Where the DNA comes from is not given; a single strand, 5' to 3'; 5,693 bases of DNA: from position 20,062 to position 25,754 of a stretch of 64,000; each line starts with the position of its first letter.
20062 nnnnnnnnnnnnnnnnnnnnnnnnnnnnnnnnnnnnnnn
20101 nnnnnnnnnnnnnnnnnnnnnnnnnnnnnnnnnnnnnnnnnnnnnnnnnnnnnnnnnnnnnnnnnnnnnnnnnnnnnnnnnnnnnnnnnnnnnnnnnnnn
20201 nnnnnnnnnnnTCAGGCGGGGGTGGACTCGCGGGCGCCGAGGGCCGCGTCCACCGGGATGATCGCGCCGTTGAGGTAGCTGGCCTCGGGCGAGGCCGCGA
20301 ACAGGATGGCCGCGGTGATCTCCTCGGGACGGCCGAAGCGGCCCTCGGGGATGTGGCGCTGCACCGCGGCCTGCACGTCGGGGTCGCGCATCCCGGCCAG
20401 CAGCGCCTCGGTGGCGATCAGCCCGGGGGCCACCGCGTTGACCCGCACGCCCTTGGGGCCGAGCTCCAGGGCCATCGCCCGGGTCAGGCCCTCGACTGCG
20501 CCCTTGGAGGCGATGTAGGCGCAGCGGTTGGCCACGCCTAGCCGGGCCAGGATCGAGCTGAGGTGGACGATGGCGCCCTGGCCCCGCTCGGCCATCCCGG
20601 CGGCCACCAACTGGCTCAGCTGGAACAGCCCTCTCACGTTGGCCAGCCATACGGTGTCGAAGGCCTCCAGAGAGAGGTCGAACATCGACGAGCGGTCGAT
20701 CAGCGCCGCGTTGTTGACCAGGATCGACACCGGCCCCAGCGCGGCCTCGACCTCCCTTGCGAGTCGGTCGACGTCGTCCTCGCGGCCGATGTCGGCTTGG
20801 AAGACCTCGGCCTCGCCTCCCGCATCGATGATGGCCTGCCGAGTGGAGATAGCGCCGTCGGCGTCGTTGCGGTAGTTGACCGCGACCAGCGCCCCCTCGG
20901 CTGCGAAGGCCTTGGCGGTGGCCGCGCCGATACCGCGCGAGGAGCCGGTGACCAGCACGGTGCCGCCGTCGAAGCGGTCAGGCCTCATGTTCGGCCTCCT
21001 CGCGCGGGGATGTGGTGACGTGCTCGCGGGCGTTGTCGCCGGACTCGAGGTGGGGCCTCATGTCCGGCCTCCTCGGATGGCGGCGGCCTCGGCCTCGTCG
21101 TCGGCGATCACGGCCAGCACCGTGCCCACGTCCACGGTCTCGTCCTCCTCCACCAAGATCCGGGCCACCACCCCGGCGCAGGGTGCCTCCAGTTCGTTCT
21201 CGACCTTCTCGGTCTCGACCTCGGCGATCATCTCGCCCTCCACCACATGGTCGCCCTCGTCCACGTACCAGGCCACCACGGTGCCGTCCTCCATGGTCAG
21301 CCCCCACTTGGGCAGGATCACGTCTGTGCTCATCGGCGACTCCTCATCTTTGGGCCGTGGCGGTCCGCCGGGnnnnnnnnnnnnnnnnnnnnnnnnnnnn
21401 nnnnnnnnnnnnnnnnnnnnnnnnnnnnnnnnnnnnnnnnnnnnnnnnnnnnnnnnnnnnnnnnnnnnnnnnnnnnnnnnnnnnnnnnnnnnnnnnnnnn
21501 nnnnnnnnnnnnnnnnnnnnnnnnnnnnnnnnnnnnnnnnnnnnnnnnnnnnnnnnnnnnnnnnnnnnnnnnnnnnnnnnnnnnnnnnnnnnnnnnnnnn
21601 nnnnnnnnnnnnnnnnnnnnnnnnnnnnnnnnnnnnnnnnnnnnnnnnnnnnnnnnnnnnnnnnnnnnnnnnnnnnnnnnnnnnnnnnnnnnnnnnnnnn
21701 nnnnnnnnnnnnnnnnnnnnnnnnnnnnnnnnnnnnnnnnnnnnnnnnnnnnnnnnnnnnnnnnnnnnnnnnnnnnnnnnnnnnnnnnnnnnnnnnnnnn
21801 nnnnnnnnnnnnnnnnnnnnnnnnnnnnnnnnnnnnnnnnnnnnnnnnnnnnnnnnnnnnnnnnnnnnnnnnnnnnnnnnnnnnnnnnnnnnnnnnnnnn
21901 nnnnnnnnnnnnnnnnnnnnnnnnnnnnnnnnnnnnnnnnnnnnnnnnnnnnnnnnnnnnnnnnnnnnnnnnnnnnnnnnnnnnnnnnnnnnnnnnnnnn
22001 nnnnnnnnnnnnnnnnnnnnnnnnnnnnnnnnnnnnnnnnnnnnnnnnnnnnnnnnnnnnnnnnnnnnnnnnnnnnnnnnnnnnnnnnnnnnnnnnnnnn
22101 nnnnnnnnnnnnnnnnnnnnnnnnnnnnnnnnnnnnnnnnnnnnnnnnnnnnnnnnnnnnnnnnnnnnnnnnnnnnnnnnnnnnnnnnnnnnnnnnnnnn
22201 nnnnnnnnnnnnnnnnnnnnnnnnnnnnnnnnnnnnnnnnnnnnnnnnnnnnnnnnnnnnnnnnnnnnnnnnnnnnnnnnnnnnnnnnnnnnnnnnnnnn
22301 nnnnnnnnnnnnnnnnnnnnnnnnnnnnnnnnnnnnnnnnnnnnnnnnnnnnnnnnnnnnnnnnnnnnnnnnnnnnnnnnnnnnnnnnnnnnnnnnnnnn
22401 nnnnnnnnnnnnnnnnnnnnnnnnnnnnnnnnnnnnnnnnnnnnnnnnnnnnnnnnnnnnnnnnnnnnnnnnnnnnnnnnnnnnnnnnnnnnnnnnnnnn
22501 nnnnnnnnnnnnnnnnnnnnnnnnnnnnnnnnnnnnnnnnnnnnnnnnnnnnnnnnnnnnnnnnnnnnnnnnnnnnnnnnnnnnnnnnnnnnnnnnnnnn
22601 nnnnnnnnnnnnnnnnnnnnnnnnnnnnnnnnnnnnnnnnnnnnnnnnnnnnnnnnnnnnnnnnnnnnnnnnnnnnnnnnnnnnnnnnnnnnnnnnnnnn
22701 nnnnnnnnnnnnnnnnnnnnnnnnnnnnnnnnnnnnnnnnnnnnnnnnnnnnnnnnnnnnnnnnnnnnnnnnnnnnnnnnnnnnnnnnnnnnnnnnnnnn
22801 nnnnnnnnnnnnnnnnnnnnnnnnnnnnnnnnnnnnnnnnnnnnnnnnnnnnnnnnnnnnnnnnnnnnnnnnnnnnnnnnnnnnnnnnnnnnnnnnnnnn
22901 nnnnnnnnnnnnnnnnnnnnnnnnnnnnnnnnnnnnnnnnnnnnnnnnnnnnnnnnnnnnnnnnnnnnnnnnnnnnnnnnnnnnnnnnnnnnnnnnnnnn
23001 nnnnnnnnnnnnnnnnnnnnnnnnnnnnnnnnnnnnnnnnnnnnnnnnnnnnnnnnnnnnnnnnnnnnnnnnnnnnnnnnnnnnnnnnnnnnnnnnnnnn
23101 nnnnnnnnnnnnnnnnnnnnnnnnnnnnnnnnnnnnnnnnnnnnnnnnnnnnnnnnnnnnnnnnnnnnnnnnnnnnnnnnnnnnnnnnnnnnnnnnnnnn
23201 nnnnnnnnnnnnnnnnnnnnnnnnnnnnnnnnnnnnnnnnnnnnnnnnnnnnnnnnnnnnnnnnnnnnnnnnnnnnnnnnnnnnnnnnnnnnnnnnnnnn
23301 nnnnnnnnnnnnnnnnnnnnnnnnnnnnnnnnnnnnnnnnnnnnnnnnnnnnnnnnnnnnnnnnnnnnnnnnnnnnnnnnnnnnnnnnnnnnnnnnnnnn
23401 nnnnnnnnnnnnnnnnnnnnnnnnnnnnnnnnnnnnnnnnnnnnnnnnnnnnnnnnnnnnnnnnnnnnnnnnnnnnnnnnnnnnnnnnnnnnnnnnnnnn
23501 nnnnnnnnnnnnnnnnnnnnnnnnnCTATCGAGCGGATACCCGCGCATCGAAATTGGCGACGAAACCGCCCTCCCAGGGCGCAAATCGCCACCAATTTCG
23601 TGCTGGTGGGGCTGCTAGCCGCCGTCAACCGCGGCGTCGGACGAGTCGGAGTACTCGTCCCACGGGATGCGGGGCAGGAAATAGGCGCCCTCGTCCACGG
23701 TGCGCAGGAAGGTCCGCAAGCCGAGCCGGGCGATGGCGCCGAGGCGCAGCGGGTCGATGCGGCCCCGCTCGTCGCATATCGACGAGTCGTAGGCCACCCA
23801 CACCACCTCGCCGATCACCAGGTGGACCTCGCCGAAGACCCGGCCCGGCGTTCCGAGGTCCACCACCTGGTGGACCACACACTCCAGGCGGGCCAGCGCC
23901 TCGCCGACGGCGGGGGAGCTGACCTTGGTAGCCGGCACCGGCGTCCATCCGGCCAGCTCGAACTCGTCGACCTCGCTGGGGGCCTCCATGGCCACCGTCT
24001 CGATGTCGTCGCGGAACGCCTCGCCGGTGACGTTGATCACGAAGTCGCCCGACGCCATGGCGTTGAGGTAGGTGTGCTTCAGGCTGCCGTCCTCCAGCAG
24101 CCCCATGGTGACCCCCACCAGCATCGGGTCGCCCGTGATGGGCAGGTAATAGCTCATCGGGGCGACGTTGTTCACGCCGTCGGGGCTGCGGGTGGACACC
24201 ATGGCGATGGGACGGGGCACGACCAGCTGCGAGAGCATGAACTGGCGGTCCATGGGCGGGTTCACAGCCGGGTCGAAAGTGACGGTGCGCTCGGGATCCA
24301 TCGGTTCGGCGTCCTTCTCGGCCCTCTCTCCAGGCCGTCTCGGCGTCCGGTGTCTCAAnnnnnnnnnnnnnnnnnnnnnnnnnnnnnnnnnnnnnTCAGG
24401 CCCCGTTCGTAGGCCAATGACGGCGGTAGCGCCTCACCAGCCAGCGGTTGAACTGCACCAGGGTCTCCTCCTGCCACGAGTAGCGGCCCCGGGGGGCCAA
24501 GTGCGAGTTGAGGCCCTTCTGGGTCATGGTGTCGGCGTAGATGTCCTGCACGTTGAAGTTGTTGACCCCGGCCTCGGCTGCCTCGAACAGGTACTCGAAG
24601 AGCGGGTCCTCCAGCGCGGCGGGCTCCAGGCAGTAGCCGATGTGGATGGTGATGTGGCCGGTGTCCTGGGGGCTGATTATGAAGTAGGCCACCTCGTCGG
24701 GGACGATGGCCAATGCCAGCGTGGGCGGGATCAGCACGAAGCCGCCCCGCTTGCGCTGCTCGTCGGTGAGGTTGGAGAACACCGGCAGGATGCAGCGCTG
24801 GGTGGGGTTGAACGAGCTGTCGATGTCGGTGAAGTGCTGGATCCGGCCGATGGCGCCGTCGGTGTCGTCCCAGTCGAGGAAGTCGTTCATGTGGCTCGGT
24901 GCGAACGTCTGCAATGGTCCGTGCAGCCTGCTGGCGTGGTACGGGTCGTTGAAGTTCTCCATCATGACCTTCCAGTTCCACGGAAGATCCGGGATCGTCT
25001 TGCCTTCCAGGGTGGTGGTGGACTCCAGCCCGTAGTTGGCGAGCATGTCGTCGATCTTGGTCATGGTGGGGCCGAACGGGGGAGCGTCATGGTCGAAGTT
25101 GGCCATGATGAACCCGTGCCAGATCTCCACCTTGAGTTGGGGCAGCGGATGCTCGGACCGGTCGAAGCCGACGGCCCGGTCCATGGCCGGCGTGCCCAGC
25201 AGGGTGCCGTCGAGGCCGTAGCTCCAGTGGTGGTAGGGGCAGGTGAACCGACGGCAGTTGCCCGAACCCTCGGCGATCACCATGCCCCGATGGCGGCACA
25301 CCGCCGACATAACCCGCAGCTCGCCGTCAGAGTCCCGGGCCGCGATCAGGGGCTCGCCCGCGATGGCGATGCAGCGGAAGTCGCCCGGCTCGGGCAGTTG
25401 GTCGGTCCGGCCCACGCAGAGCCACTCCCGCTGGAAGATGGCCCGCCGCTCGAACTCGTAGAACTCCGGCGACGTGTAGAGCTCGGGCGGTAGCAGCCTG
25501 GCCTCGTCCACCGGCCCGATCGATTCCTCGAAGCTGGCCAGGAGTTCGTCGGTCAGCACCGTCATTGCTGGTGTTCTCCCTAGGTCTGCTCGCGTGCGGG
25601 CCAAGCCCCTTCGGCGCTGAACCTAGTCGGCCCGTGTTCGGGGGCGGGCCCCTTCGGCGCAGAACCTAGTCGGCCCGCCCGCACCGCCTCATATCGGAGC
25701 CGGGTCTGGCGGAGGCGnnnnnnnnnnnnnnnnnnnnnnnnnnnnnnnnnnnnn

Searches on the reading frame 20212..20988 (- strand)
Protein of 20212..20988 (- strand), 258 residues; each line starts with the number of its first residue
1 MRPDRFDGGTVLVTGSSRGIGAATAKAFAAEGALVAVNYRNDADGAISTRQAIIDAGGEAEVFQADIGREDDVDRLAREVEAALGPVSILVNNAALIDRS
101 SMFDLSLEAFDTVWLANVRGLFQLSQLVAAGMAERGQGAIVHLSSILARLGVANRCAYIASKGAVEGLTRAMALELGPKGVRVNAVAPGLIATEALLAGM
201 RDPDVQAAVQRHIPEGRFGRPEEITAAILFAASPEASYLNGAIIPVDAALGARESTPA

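Call 13: search_protein_families(library=pfam, proteins=[window:20212-20988:-], max_evalue=0.00001)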
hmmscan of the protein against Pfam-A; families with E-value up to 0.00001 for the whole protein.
window:20212-20988:- (258 aa): 4 families
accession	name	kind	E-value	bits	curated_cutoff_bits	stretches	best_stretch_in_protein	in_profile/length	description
PF13561.12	adh_short_C2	-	3.7e-60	203.9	27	1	17-248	5-233/236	Enoyl-(Acyl carrier protein) reductase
PF00106.31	adh_short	-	1.5e-49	168.6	26.6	1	10-195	2-186/195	short chain dehydrogenase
PF08659.16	KR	-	2e-15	57.6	22.6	1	9-172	1-163/180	KR domain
PF23441.1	SDR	-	8e-06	25.9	27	0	159-231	163-238/258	SDR-like rossmann domain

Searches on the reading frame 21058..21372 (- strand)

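Call 77: search_protein_families(library=pfam, proteins=[window:21058-21372:-], max_evalue=0.01)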
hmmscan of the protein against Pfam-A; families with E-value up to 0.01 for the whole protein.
window:21058-21372:- (104 aa): 6 families
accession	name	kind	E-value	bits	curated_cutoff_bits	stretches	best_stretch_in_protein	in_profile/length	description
PF00364.28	Biotin_lipoyl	-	6.3e-21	74.4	22.1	1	17-89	2-73/73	Biotin-requiring enzyme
PF13533.13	Biotin_lipoyl_2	-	6.7e-09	35.8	29.8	1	29-52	8-31/32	Biotin-lipoyl like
PF13437.12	HlyD_3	-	1.3e-05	26.3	22.2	1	61-93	2-34/106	HlyD family secretion protein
PF09891.15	DUF2118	-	0.00016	22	20.5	1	29-77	87-136/149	Uncharacterized protein conserved in archaea (DUF2118)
PF13375.12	RnfC_N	-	0.00025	21.5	25.6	1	25-74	34-82/101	RnfC Barrel sandwich hybrid domain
PF16576.10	HlyD_D23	-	0.0055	16.4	30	0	50-91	97-141/214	Barrel-sandwich domain of CusB or HlyD membrane-fusion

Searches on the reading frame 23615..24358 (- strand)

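Call 13: search_protein_families(library=pfam, proteins=[window:23615-24358:-], max_evalue=0.00001)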
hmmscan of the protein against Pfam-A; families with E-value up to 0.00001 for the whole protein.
window:23615-24358:- (247 aa): 1 family
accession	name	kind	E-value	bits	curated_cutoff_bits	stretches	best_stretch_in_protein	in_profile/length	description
PF01613.24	Flavin_Reduct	-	4.4e-24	85.8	27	1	47-193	4-136/153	Flavin reductase like domain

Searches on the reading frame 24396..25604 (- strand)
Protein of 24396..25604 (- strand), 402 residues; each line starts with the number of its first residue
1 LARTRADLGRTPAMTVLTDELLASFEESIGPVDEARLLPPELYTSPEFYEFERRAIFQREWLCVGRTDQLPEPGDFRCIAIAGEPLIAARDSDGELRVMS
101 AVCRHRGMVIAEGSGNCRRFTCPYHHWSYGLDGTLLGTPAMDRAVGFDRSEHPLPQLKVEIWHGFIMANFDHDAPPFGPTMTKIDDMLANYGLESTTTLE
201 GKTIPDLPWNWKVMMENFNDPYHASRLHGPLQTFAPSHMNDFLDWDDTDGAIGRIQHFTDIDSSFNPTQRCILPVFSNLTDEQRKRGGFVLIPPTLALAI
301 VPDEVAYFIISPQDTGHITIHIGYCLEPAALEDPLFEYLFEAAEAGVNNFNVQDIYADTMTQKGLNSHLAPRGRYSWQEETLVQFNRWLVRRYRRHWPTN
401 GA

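Call 13: search_protein_families(library=pfam, proteins=[window:24396-25604:-], max_evalue=0.00001)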
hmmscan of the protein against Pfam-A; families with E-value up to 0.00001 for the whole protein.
window:24396-25604:- (402 aa): 2 families
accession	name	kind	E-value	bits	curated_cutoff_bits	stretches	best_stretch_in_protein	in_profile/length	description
PF00848.25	Ring_hydroxyl_A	-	6.7e-30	105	24.9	1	205-393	12-206/208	Ring hydroxylating alpha subunit (catalytic domain)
PF00355.32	Rieske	-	6.1e-20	71.4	20.3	1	60-143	1-83/88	Rieske [2Fe-2S] domain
